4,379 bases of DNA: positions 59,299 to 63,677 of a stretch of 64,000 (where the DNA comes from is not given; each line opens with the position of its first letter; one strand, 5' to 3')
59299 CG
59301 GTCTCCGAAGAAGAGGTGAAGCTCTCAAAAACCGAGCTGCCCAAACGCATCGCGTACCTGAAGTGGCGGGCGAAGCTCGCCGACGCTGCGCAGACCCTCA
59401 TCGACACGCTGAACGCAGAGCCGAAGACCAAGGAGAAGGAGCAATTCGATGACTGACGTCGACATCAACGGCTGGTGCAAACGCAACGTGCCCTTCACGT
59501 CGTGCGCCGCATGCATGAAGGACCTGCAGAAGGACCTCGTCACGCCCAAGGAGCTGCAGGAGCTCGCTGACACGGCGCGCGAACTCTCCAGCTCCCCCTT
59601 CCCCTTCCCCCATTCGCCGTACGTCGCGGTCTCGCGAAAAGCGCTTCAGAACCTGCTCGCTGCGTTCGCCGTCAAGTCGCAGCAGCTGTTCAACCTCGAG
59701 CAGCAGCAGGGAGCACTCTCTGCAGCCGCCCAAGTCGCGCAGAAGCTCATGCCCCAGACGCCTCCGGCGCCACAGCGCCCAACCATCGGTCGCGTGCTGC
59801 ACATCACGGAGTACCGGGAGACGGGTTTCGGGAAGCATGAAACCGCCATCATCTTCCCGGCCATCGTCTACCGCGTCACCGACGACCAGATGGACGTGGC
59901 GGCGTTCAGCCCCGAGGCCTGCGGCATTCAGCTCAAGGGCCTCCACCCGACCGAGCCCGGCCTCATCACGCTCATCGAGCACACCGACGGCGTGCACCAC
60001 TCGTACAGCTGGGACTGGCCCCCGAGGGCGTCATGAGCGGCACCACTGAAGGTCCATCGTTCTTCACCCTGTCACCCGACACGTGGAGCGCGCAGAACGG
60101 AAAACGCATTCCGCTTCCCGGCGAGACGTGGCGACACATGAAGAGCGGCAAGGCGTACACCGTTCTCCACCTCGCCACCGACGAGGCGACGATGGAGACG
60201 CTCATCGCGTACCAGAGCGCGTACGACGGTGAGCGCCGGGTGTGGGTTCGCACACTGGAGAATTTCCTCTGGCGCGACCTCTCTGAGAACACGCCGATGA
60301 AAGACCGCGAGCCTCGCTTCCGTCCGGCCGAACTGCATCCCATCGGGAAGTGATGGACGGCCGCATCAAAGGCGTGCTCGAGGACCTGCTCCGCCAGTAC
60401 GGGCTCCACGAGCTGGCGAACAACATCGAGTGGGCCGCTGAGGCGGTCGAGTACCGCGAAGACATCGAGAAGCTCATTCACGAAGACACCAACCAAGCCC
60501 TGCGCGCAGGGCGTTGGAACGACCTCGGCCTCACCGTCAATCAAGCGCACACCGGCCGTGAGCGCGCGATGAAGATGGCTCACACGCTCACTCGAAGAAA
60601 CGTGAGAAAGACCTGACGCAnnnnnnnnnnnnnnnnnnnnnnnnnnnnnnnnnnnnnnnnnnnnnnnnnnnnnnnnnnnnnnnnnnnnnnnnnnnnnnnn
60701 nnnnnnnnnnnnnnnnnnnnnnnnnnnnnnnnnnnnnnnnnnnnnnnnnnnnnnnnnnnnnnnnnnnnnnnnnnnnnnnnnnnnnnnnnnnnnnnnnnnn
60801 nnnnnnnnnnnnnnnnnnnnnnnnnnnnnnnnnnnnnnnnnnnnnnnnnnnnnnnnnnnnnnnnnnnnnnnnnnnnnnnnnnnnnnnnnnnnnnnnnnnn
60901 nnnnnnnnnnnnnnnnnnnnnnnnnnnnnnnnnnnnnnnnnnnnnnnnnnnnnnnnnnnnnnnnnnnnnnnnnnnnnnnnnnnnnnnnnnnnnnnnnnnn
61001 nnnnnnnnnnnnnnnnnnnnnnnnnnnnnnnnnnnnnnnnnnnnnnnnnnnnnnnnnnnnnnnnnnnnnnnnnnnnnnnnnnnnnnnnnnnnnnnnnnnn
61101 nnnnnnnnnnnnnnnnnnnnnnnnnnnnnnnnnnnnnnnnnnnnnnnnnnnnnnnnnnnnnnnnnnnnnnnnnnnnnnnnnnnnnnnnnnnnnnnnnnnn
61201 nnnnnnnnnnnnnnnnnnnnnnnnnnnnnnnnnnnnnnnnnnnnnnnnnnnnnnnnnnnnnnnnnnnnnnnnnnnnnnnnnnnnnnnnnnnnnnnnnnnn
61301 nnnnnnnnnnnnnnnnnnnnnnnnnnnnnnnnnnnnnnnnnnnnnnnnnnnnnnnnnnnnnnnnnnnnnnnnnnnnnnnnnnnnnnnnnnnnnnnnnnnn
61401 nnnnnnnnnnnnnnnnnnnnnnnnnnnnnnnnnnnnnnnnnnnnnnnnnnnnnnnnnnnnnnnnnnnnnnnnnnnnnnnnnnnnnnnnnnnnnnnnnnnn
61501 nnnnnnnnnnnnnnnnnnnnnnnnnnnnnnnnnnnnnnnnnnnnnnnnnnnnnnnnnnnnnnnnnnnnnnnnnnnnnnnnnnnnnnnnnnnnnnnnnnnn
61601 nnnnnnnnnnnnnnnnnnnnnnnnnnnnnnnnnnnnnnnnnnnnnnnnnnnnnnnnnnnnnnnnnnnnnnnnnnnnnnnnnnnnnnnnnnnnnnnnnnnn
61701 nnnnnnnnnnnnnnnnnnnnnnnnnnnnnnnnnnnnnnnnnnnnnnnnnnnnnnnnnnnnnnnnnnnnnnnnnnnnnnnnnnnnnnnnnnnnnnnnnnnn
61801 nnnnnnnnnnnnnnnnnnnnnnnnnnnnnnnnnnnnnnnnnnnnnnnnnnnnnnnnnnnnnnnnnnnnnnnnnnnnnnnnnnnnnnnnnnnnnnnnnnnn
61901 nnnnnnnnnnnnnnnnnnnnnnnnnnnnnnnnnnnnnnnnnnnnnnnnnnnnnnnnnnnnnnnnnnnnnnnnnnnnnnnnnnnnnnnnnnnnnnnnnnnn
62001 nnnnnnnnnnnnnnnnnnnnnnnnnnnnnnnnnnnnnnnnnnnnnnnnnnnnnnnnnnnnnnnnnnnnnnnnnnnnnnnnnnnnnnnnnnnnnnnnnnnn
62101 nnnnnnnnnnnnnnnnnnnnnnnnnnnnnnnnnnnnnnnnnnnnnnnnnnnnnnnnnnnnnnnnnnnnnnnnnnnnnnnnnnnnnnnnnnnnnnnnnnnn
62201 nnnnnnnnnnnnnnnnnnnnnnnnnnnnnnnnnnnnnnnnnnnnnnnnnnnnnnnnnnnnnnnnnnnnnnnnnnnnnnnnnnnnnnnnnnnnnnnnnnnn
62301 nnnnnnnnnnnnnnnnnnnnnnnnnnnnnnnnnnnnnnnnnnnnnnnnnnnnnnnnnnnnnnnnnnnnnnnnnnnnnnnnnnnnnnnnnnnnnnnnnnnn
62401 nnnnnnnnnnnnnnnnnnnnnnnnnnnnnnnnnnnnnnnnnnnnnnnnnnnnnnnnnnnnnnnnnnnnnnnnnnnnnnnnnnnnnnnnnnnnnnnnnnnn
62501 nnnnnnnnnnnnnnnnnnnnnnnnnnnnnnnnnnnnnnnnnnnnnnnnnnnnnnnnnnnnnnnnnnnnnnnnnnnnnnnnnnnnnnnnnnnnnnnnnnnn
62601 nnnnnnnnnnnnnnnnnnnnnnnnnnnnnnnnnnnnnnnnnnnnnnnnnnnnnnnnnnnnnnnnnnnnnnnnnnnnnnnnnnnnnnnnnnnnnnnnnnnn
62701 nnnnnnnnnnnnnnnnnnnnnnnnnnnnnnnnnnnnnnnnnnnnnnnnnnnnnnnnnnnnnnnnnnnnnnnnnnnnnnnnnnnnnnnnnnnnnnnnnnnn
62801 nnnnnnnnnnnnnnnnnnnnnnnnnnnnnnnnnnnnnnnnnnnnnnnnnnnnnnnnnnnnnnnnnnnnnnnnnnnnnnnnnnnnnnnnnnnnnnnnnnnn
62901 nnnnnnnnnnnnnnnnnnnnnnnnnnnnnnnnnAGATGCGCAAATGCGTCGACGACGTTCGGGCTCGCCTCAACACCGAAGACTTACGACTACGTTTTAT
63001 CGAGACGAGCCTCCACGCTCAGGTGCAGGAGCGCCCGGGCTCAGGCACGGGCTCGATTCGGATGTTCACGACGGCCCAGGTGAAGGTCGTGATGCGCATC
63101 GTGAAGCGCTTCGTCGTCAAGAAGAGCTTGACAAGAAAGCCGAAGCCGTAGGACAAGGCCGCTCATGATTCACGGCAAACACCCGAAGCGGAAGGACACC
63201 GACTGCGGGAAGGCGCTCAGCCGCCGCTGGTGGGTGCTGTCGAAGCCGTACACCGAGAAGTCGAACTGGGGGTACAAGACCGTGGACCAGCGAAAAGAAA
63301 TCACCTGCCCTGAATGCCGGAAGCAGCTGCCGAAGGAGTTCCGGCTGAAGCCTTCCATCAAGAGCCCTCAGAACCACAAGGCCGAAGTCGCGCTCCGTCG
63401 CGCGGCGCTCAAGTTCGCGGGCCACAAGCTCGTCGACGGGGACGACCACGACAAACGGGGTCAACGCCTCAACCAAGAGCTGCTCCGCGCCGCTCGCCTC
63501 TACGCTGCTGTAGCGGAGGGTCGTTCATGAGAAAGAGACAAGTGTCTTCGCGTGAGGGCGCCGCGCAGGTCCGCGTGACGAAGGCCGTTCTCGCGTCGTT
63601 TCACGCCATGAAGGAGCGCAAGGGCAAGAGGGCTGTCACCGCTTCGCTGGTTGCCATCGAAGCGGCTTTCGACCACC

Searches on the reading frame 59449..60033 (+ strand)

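Call 13: search_protein_families(library=pfam, proteins=[window:59449-60033:+], max_evalue=0.01)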
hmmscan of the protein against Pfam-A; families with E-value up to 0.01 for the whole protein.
window:59449-60033:+ (195 aa): 0 families

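Call 77: search_protein_families(library=phrogs, proteins=[window:59449-60033:+], max_evalue=0.01)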
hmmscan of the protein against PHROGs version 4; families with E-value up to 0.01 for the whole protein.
window:59449-60033:+ (195 aa): 1 family
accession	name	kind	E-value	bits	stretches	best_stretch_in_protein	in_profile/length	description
phrog_2293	-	unknown function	2.2e-05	25.5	1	109-194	4-77/244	-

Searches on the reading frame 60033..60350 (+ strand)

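Call 13: search_protein_families(library=pfam, proteins=[window:60033-60350:+], max_evalue=0.01)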
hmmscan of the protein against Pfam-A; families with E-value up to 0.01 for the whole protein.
window:60033-60350:+ (106 aa): 1 family
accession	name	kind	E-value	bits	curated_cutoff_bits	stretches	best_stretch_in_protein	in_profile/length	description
PF07866.17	DUF1653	-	2.3e-10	41.1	23.5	1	32-80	2-48/62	Protein of unknown function (DUF1653)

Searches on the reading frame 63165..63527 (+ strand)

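Call 37: search_protein_families(library=pfam, proteins=[window:63165-63527:+], max_evalue=0.1)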
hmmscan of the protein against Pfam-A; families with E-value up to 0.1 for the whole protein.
window:63165-63527:+ (121 aa): 1 family
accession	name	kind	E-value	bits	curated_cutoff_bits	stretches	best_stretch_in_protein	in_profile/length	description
PF17034.11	zinc_ribbon_16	-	0.031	14.9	27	1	35-57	28-50/125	Zinc-ribbon like family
